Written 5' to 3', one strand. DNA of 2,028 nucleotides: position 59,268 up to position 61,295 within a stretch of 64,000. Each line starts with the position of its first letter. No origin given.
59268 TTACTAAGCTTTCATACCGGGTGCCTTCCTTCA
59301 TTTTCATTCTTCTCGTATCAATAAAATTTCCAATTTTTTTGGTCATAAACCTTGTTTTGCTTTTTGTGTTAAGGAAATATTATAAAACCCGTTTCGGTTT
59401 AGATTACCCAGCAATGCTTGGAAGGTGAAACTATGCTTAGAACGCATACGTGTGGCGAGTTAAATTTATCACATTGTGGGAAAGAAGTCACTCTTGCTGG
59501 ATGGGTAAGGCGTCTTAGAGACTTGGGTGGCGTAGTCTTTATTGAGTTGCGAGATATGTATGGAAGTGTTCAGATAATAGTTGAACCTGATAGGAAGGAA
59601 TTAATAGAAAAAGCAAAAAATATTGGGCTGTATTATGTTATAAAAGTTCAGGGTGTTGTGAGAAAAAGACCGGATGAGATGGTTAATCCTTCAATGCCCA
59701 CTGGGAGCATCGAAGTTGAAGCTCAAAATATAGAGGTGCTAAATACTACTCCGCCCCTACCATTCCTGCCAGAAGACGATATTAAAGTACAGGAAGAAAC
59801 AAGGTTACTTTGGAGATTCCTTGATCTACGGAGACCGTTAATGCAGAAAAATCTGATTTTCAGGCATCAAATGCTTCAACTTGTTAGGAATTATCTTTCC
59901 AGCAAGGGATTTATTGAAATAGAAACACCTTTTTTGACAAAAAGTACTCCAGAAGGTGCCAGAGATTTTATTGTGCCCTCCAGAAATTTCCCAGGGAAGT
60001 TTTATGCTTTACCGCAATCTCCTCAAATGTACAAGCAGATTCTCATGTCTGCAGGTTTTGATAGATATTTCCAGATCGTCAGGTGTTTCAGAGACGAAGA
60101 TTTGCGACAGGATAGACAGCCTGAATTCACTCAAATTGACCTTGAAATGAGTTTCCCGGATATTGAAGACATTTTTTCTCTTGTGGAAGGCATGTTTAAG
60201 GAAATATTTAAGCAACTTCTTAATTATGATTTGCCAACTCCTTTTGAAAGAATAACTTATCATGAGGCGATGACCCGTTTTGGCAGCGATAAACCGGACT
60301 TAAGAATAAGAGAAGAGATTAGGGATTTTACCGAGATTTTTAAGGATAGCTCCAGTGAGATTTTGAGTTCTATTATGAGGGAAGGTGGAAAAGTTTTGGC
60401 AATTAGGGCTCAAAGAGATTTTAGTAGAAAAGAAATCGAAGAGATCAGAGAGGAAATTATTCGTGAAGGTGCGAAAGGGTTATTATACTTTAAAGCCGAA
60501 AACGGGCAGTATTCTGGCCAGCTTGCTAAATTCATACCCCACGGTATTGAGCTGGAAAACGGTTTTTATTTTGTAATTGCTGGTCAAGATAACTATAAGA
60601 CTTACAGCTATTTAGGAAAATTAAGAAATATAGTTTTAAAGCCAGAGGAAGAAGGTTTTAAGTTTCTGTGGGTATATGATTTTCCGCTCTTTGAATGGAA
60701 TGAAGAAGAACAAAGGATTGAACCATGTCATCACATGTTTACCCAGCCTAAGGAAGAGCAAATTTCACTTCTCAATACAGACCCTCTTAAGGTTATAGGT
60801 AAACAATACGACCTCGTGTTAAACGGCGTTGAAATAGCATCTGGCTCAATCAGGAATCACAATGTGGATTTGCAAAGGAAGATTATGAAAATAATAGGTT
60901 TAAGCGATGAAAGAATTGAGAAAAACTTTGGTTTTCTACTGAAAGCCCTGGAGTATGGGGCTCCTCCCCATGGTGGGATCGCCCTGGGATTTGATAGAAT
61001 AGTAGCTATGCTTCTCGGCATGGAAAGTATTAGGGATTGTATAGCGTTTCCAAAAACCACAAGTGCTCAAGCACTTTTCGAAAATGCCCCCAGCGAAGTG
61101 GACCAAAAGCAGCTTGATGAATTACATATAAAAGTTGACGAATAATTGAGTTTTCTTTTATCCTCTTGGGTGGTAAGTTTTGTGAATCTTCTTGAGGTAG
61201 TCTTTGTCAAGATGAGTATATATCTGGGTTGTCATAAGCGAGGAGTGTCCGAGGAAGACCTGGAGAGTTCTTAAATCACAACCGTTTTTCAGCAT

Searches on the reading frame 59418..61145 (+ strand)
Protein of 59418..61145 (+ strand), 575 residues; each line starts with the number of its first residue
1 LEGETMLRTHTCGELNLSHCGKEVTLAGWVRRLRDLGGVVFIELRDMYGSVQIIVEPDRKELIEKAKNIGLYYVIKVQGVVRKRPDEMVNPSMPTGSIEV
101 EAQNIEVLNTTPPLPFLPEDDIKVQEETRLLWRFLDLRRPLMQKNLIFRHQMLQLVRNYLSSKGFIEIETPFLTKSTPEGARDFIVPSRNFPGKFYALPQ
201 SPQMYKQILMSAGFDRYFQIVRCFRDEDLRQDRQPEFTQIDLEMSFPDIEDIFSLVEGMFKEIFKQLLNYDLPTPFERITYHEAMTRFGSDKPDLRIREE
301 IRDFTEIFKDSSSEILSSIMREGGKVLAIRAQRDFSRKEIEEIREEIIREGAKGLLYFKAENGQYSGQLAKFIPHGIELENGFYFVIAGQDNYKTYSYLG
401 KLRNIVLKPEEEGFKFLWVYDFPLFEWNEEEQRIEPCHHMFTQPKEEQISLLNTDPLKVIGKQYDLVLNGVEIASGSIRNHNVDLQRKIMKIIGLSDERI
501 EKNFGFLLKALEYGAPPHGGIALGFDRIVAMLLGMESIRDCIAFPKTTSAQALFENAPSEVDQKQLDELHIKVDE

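Call 42: search_protein_families(library=pfam, proteins=[window:59418-61145:+], max_evalue=0.00001)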
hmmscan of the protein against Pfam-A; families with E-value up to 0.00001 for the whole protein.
window:59418-61145:+ (575 aa): 3 families
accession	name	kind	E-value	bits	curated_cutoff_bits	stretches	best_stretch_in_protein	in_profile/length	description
PF00152.25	tRNA-synt_2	-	3.4e-119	397.9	25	1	126-547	2-307/308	tRNA synthetases class II (D, K and N)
PF01336.31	tRNA_anti-codon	-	2.6e-15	56.6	27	1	24-108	1-75/75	OB-fold nucleic acid binding domain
PF02938.19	GAD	-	1.2e-09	38.6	23.4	1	319-374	4-62/95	GAD domain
